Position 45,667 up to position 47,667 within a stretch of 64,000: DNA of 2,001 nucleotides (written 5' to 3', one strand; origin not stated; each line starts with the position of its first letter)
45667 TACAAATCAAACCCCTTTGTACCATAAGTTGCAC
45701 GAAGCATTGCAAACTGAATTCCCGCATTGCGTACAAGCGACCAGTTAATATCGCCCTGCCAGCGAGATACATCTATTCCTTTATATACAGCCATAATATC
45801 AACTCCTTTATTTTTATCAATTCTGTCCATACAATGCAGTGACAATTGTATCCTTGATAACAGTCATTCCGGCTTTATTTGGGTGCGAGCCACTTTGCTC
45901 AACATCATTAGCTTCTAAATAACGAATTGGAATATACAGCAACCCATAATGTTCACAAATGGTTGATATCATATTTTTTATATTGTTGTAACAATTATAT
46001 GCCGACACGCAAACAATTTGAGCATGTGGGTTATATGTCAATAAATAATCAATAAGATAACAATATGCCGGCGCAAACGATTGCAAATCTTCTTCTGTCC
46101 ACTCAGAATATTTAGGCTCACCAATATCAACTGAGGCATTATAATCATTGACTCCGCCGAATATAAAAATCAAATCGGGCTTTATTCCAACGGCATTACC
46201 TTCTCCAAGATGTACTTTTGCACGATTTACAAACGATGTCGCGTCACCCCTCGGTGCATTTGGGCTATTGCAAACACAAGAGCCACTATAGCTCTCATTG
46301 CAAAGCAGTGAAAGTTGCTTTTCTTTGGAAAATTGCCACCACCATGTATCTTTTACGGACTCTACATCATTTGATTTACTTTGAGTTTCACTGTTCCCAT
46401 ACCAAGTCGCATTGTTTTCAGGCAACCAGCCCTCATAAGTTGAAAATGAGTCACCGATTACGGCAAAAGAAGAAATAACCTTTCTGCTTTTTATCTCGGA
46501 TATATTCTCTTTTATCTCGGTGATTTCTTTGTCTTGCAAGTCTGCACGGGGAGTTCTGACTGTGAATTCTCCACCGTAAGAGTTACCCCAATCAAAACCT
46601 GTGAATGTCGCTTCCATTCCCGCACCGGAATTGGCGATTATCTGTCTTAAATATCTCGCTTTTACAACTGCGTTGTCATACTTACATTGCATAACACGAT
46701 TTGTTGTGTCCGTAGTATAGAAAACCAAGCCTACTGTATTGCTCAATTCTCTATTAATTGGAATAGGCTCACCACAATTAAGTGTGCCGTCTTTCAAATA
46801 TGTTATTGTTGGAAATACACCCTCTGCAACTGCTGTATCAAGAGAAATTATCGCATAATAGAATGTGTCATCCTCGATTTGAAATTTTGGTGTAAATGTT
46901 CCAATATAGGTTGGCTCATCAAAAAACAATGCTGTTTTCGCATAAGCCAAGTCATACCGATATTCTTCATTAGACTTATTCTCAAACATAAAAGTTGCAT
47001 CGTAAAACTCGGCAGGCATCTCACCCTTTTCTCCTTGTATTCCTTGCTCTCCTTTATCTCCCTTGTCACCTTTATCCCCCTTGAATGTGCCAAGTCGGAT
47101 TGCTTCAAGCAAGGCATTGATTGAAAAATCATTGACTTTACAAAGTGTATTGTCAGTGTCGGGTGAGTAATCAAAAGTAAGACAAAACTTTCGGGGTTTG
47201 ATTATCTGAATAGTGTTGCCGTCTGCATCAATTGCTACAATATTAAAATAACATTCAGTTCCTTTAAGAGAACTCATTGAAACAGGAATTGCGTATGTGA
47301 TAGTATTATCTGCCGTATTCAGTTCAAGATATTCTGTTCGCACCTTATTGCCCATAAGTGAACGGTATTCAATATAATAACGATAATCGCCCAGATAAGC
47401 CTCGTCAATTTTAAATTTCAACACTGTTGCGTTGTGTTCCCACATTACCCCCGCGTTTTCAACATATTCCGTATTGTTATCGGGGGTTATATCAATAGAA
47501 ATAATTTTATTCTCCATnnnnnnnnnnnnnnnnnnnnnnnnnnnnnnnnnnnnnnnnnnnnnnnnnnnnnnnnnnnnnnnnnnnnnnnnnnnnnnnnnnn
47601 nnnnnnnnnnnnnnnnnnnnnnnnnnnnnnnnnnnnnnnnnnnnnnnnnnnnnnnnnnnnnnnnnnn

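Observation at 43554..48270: Integrase-less, capsid-less phage-derived module: SOS promoter -> sigma-like factor -> leaderless fibre/esterase -> lysin-XhlA-holin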

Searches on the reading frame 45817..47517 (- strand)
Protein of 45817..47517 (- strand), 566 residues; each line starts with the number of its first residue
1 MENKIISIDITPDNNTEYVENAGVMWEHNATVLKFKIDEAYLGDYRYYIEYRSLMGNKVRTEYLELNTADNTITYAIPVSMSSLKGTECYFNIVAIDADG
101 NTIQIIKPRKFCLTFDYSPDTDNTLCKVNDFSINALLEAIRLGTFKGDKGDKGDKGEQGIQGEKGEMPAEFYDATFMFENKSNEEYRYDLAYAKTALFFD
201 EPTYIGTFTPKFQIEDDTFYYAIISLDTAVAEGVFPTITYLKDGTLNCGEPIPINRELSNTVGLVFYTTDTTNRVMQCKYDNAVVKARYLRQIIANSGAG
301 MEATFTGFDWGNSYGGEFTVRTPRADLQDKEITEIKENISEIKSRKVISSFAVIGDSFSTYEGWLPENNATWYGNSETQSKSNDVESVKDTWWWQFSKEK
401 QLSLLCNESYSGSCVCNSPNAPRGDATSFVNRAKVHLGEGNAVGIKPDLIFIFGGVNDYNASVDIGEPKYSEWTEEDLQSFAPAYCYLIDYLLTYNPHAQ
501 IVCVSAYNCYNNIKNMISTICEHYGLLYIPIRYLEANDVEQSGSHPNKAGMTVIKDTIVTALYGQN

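Call 3: search_protein_families(library=pfam, proteins=[window:45817-47517:-], max_evalue=0.1)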
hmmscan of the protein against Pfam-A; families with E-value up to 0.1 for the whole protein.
window:45817-47517:- (566 aa): 3 families
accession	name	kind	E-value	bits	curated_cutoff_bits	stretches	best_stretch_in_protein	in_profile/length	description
PF16255.11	Lipase_GDSL_lke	-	9.6e-39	133.3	29.2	1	350-558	2-199/203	GDSL-like Lipase/Acylhydrolase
PF13472.12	Lipase_GDSL_2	-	2.8e-07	31.6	32.9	1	424-551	43-176/178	GDSL-like Lipase/Acylhydrolase family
PF01391.23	Collagen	-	0.077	13.2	27.2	0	147-165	34-52/60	Collagen triple helix repeat (20 copies)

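Call 4: search_protein_families(library=phrogs, proteins=[window:45817-47517:-], max_evalue=0.01)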
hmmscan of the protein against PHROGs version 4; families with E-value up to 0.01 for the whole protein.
window:45817-47517:- (566 aa): 14 families
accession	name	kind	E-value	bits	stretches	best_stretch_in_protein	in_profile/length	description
phrog_5240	-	tail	5.9e-08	32.8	1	446-511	519-586/670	tail fiber protein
phrog_11541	-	unknown function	5.6e-07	29.3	1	446-519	686-768/832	-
phrog_25888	-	unknown function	5.2e-05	23.6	1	146-177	247-277/325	-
phrog_32409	-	tail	0.00019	20.8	1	141-172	185-216/884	tail fiber protein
phrog_3904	-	tail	0.00049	19.5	1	138-166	666-694/1086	tail fiber protein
phrog_15437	-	tail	0.00067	19.4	1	144-167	314-337/656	tail fiber protein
phrog_35286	-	unknown function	0.0012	18.3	1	140-167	210-237/750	-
phrog_13892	-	tail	0.0023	17.9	1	145-167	64-86/676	minor tail protein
phrog_5073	-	tail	0.0027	17.8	1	147-166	115-134/519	tail fiber protein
phrog_10972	-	tail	0.0046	17.5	1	146-166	162-182/343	tail fiber protein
phrog_1125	-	tail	0.0056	17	1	144-166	175-197/412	tail fiber protein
phrog_38806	-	unknown function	0.0071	16.7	0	144-167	64-87/285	-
phrog_4440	-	tail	0.0087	16.3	0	128-171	231-274/410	tail fiber protein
phrog_13286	-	tail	0.0092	15.4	0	134-167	82-115/662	tail protein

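Call 7: find_related_loci(query=window:45817-47517:-, collection=genome_contigs, flank=10000)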
Query window:45817-47517:- (566 aa) in genome_contigs; peptide patterns used: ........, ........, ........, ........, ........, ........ (x = any residue, [..] = any of these).
74 stretches matched a pattern; 27 encode a relative of the query (tblastn E <= 1e-3); 27 distinct loci.
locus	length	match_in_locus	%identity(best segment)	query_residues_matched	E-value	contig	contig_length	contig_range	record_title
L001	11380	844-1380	72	1-176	4e-81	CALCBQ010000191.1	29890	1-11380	MAG TPA_asm: uncultured Clostridia bacterium isolate SRR6425810_bin.63_CONCOCT_v1.1_MAG genome assembly, contig: ERZ1767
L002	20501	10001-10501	74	1-166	6e-80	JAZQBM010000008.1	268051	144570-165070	MAG: Candidatus Fimenecus sp. isolate T1900044641_TS20190107.MAGScoT_cleanbin_000004 SGB_1252_k141_464881, whole genome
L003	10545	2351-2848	74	1-166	8e-80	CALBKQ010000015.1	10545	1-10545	MAG TPA_asm: uncultured Clostridia bacterium isolate SRR6425825_bin.77_CONCOCT_v1.1_MAG genome assembly, contig: ERZ1767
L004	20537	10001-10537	72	1-176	9e-80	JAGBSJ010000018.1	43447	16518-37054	MAG: Clostridia bacterium isolate RGIG9403 Yak_Cecum-1__c517098, whole genome shotgun sequence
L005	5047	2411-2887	78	1-159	1e-79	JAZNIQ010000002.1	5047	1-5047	MAG: Candidatus Fimenecus sp. isolate T1900044684_TS20190150.MAGScoT_cleanbin_000038 SGB_1712_k141_138532, whole genome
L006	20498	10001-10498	75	1-166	9e-79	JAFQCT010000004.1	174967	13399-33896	MAG: Clostridia bacterium isolate RGIG1701 Goat_Cecum-2__c184186, whole genome shotgun sequence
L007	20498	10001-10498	75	1-166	7e-78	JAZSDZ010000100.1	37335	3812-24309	MAG: Candidatus Fimenecus sp. isolate T1900044594_TS20190060.MAGScoT_cleanbin_000021 SGB_646_k141_955365, whole genome s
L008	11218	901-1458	69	1-185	1e-77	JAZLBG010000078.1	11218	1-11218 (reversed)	MAG: Candidatus Fimenecus sp. isolate T1900045065_TC20190059.MAGScoT_cleanbin_000027 SGB_4592_k141_1842686, whole genome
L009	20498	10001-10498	72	1-166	4e-76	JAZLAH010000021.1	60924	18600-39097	MAG: Candidatus Fimenecus sp. isolate T1900045079_TC20190073.MAGScoT_cleanbin_000018 SGB_4648_k141_3372555, whole genome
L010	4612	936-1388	76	1-151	4e-75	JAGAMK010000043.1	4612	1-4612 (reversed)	MAG: Clostridia bacterium isolate RGIG8575 Water_deer_Cecum-3__c405061, whole genome shotgun sequence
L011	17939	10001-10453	77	1-151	7e-74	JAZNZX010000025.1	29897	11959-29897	MAG: Candidatus Fimenecus sp. isolate T1900044765_TS20190231.MAGScoT_cleanbin_000013 SGB_2408_k141_2349084, whole genome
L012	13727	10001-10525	70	1-166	1e-73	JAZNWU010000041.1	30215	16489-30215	MAG: Candidatus Fimenecus sp. isolate T1900044782_TS20190248.MAGScoT_cleanbin_000028 SGB_2577_k141_1496304, whole genome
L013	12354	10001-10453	76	1-151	1e-73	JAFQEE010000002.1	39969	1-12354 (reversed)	MAG: Clostridia bacterium isolate RGIG1738 Goat_Cecum-3__c35796, whole genome shotgun sequence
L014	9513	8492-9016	69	1-175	1e-73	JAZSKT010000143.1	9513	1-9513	MAG: Candidatus Fimenecus sp. isolate T1900044559_TS20190025.MAGScoT_cleanbin_000045 SGB_354_k141_787178, whole genome s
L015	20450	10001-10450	78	1-151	8e-73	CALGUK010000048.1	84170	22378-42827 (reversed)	MAG TPA_asm: uncultured Clostridia bacterium isolate SRR6425810_bin.30_CONCOCT_v1.1_MAG genome assembly, contig: ERZ1767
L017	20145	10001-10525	68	1-166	5e-71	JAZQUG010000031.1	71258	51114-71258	MAG: Candidatus Fimenecus sp. isolate T1900045181_TC20190177.MAGScoT_cleanbin_000015 SGB_5242_k141_1688505, whole genome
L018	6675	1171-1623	73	1-151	8e-71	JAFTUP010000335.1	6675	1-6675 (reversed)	MAG: Clostridia bacterium isolate RGIG4164 Roe_deer_Colon-2__c675696, whole genome shotgun sequence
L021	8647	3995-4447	74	1-151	2e-69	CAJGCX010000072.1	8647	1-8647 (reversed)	MAG: Clostridiaceae bacterium isolate MAG33 genome assembly, contig: k141_9467042_length_8647_cov_20.1190, whole genome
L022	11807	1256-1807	66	1-166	6e-67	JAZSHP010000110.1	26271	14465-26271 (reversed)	MAG: Candidatus Fimenecus sp. isolate T1900044574_TS20190040.MAGScoT_cleanbin_000058 SGB_480_k141_619560, whole genome s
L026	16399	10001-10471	65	1-157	1e-56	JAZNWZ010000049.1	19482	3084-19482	MAG: Candidatus Fimenecus sp. isolate T1900044781_TS20190247.MAGScoT_cleanbin_000031 SGB_2557_k141_1753408, whole genome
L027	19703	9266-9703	75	1-146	1e-69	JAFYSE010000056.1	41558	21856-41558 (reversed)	MAG: Clostridia bacterium isolate RGIG7373 Water_buffalos_Cecum-5__c1028375, whole genome shotgun sequence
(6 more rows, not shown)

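Call 13: search_protein_families(library=pfam, proteins=[L001:844-2583:+, L005:2411-4567:+, L007:10001-12073:+, L017:10001-12586:+, L021:3995-6223:+, L022:1256-2650:+, L018:1171-3309:+, L026:10001-11671:+, L027:9266-10789:+, L011:10001-10750:+], max_evalue=0.05)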
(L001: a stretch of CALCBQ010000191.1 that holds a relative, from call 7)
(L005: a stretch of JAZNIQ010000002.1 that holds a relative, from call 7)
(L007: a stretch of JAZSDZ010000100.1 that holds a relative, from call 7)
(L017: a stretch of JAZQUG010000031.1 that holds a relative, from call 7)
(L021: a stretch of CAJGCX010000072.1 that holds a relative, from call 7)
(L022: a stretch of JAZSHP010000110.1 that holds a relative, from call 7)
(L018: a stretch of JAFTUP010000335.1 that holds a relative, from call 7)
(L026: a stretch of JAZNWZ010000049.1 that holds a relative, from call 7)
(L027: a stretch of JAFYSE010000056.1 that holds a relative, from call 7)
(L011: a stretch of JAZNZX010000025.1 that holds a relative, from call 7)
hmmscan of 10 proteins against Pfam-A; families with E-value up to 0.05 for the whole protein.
L001:844-2583:+ (579 aa): 1 family
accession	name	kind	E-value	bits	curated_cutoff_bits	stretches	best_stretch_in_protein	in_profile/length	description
PF01391.23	Collagen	-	0.004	17.3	27.2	1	147-168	31-52/60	Collagen triple helix repeat (20 copies)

L005:2411-4567:+ (718 aa): 4 families
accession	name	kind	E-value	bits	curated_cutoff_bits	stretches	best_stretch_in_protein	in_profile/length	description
PF00657.28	Lipase_GDSL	-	4.5e-05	24.1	23.6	1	476-706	1-204/208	GDSL-like Lipase/Acylhydrolase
PF13472.12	Lipase_GDSL_2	-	5.9e-05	24.1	32.9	1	553-704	42-177/178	GDSL-like Lipase/Acylhydrolase family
PF01391.23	Collagen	-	0.00047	20.3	27.2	1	147-171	13-37/60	Collagen triple helix repeat (20 copies)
PF14344.12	DUF4397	-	0.031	15.3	30.6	0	402-488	6-85/119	Domain of unknown function (DUF4397)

L007:10001-12073:+ (690 aa): 4 families
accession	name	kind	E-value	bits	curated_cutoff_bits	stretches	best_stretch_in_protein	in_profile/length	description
PF13472.12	Lipase_GDSL_2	-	1.1e-19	72.1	32.9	1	474-676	3-178/178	GDSL-like Lipase/Acylhydrolase family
PF00657.28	Lipase_GDSL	-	1.6e-09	38.6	23.6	1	471-681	2-208/208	GDSL-like Lipase/Acylhydrolase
PF11604.15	CusF_Ec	-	0.023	15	27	0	286-316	17-47/72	Copper binding periplasmic protein CusF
PF16443.10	DUF5040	-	0.031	14.4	25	0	489-522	17-49/227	Domain of unknown function (DUF5040)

L017:10001-12586:+ (861 aa): 2 families
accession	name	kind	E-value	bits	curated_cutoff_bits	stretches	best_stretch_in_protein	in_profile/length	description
PF13472.12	Lipase_GDSL_2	-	2.3e-19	71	32.9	1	652-849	1-178/178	GDSL-like Lipase/Acylhydrolase family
PF00657.28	Lipase_GDSL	-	3e-11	44.3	23.6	1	650-853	1-207/208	GDSL-like Lipase/Acylhydrolase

L021:3995-6223:+ (742 aa): 2 families
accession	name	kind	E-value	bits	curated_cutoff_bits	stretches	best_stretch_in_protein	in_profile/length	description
PF13472.12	Lipase_GDSL_2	-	6e-10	40.3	32.9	1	525-725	3-177/178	GDSL-like Lipase/Acylhydrolase family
PF16378.10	DUF4988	-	8.6e-05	22.8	30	1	253-297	38-79/183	Domain of unknown function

L022:1256-2650:+ (464 aa): 1 family
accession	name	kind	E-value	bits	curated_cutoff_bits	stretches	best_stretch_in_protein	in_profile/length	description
PF17891.6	FluMu_N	-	0.0015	18.6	25.8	0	155-172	22-39/49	Mu-like prophage FluMu N-terminal domain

L018:1171-3309:+ (712 aa): 1 family
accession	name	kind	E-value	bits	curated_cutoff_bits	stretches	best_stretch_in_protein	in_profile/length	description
PF09992.14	NAGPA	-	6e-24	85.6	25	1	312-491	4-168/169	Phosphodiester glycosidase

L026:10001-11671:+ (556 aa): 0 families

L027:9266-10789:+ (507 aa): 0 families

L011:10001-10750:+ (249 aa): 0 families
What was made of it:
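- The distal domains are carbohydrate esterases or glycosidases (calls 3, 13). The tips are esterases or a phosphodiester glycosidase (calls 3, 13). Several tips have no recognisable enzyme (call 13).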

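Call 34: search_protein_families(library=ncbifam, proteins=[window:45817-47517:-, L012:9355-9774:+, L012:9764-9991:+], max_evalue=0.1)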
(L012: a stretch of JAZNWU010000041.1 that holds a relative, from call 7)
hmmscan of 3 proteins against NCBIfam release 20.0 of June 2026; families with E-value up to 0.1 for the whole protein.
window:45817-47517:- (566 aa): 3 families
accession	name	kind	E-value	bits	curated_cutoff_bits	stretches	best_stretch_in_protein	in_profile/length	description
NF038330.1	adhesin_SclA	exception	0.0004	20.1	400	1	132-169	99-136/405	LPXTG-anchored collagen-like adhesin Scl1/SclA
NF046116.1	adhesin_Lcl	equivalog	0.029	12.9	500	1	146-165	233-252/431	collagen-like adhesin Lcl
NF038329.2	gly_rich_SclB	equivalog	0.061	12.2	325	1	146-166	113-133/442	LPXTG-anchored collagen-like adhesin Scl2/SclB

L012:9355-9774:+ (139 aa): 12 families
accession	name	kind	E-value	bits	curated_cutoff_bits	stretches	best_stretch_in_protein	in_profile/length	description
NF045758.2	YlxM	equivalog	1.3e-05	25.2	80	1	57-99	16-58/72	YlxM family DNA-binding protein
NF001068.0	PRK00118.1-4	equivalog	7.3e-05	23.3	125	1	46-136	8-99/113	putative DNA-binding protein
NF001070.0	PRK00118.1-6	equivalog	0.00032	21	117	1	53-94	14-55/110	putative DNA-binding protein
NF001071.0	PRK00118.2-1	equivalog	0.00051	20.4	160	1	46-96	7-57/117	putative DNA-binding protein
TIGR02937.1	sigma70-ECF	superfamily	0.0015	18.2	42.9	1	43-102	104-162/165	sigma-70 family RNA polymerase sigma factor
NF001072.0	PRK00118.2-2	equivalog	0.0041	17.5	97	1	56-95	16-55/111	putative DNA-binding protein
NF001075.0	PRK00118.2-6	equivalog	0.0046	17.3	151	1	49-106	17-73/114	putative DNA-binding protein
NF005385.0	PRK06930.1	subfamily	0.0061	16.3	136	1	33-109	87-166/170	positive control sigma-like factor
NF038291.1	rep_pAB02_ORF2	subfamily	0.011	16.1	85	1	73-94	2-23/172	plasmid replication DNA-binding protein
NF001066.0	PRK00118.1-1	equivalog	0.017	15.5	147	1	47-126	9-88/110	putative DNA-binding protein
NF040881.1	PTS_reg_TmaR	equivalog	0.027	14.5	170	1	21-81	11-64/103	PTS system regulator TmaR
TIGR03001.1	Sig-70_gmx1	subfamily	0.04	13.2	154.6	1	32-104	137-208/244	RNA polymerase sigma-70 factor, Myxococcales family 1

L012:9764-9991:+ (75 aa): 3 families
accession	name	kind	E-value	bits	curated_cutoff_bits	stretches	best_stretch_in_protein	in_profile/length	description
NF041388.1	DNAstvprot_Halo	equivalog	0.0091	15.9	170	1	2-64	100-162/171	DNA starvation/stationary phase protection protein DpsA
TIGR00588.1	ogg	subfamily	0.043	13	397.85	1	25-64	51-90/310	8-oxoguanine DNA-glycosylase (ogg)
TIGR03545.1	TIGR03545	subfamily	0.075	11.6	173.35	1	16-71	184-237/556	TIGR03545 family protein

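Call 53: find_encoding_contigs(protein=window:45817-47517:-, flank=10000, max_places=6)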
Protein window:45817-47517:- (566 aa): no gene with exactly this product is on record in the collection.

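Call 59: search_protein_families(library=pfam, proteins=[L007:13559-14935:+, L007:15260-17329:-, L007:17661-18950:+, L004:13305-14540:-, L004:14537-15466:-, L004:15590-17074:+, L017:14154-15515:+, L017:15677-17335:+, L017:18281-18913:+, L017:18931-19554:+], max_evalue=0.001)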
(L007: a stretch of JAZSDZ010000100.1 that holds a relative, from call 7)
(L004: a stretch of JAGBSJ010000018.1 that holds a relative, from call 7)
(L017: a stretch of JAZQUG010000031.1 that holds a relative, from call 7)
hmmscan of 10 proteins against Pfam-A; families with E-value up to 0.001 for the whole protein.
L007:13559-14935:+ (458 aa): 0 families

L007:15260-17329:- (689 aa): 8 families
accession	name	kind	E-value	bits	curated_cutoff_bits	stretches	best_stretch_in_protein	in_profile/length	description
PF03764.24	EFG_IV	-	4.5e-41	139.9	24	1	471-588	1-120/121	Elongation factor G, domain IV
PF00009.33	GTP_EFTU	-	3.8e-33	115.1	26.5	1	8-269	2-182/188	Elongation factor Tu GTP binding domain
PF14492.12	EFG_III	-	3.7e-26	91.4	27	1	397-468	2-73/75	Elongation Factor G, domain III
PF00679.30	EFG_C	-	1.4e-23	83.1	27.9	1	592-679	2-88/89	Elongation factor G C-terminus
PF22042.2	EF-G_D2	-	8e-14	52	27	1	302-384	2-83/84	Elongation factor G domain 2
PF03144.31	GTP_EFTU_D2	-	4.1e-06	27.6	30.3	1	316-383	1-73/73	Elongation factor Tu domain 2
PF04548.22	AIG1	-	1.8e-05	24.6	27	1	38-97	10-72/212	AIG1 family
PF16658.11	RF3_C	-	0.00026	21.2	40.1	1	405-487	15-97/132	Class II release factor RF3, C-terminal domain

L007:17661-18950:+ (429 aa): 2 families
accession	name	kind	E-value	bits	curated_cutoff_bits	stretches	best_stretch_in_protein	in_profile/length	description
PF08245.18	Mur_ligase_M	-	1.7e-19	71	24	1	109-230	1-137/200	Mur ligase middle domain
PF02875.26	Mur_ligase_C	-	2.8e-09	38.3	28.4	1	289-403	1-126/127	Mur ligase, glutamate ligase domain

L004:13305-14540:- (411 aa): 1 family
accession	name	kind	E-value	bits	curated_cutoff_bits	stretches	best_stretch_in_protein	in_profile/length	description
PF12698.13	ABC2_membrane_3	-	1.2e-36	127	31.6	1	26-383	9-345/347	ABC-2 family transporter protein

L004:14537-15466:- (309 aa): 3 families
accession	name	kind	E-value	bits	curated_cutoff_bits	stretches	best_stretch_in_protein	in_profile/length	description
PF00005.33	ABC_tran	-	8.8e-30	104.5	25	1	24-163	1-136/137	ABC transporter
PF13304.12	AAA_21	-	3.8e-14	53.9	27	1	103-195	217-300/304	AAA domain, putative AbiEii toxin, Type IV TA system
PF13732.12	DrrA1-3_C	-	1.3e-11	45.5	27.4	1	217-303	1-79/81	ATP-binding protein DrrA1-3-like, C-terminal domain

L004:15590-17074:+ (494 aa): 1 family
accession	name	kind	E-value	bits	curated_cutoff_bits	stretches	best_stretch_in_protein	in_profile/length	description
PF04932.20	Wzy_C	-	3.5e-12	46.8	31.7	1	260-406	3-149/149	O-Antigen ligase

L017:14154-15515:+ (453 aa): 0 families

L017:15677-17335:+ (552 aa): 3 families
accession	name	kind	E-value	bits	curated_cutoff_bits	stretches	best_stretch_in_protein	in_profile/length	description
PF00916.26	Sulfate_transp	-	1.8e-86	290.8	23.2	1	22-391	1-379/380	Sulfate permease family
PF01740.26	STAS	-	5.9e-14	52.2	22.6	1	446-545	6-106/106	STAS domain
PF16983.11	MFS_MOT1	-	7.7e-06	26.7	30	1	271-367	13-110/111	Molybdate transporter of MFS superfamily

L017:18281-18913:+ (210 aa): 1 family
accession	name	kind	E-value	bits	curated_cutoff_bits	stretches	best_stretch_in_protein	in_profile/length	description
PF00297.29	Ribosomal_L3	-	5.6e-18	65.5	22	1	81-180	193-288/369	Ribosomal protein L3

L017:18931-19554:+ (207 aa): 1 family
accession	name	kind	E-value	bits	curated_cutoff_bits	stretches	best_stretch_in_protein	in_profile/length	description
PF00573.27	Ribosomal_L4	-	7.8e-77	257.7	25.8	1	17-204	1-189/190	Ribosomal protein L4/L1 family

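Call 103: search_solved_structures(query=window:45817-47517:-, max_evalue=0.01)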
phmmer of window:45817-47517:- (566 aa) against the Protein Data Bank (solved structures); distinct sequences matched with E-value up to 0.01: 2.
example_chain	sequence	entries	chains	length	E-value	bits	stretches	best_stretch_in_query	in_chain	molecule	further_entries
4nrd_A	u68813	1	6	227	1.1e-35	126.6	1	348-558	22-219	Uncharacterized protein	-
4m8k_A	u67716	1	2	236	9.3e-33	116.9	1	351-554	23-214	hypothetical protein, GDSL-like Lipase/Acylhydrolase family protein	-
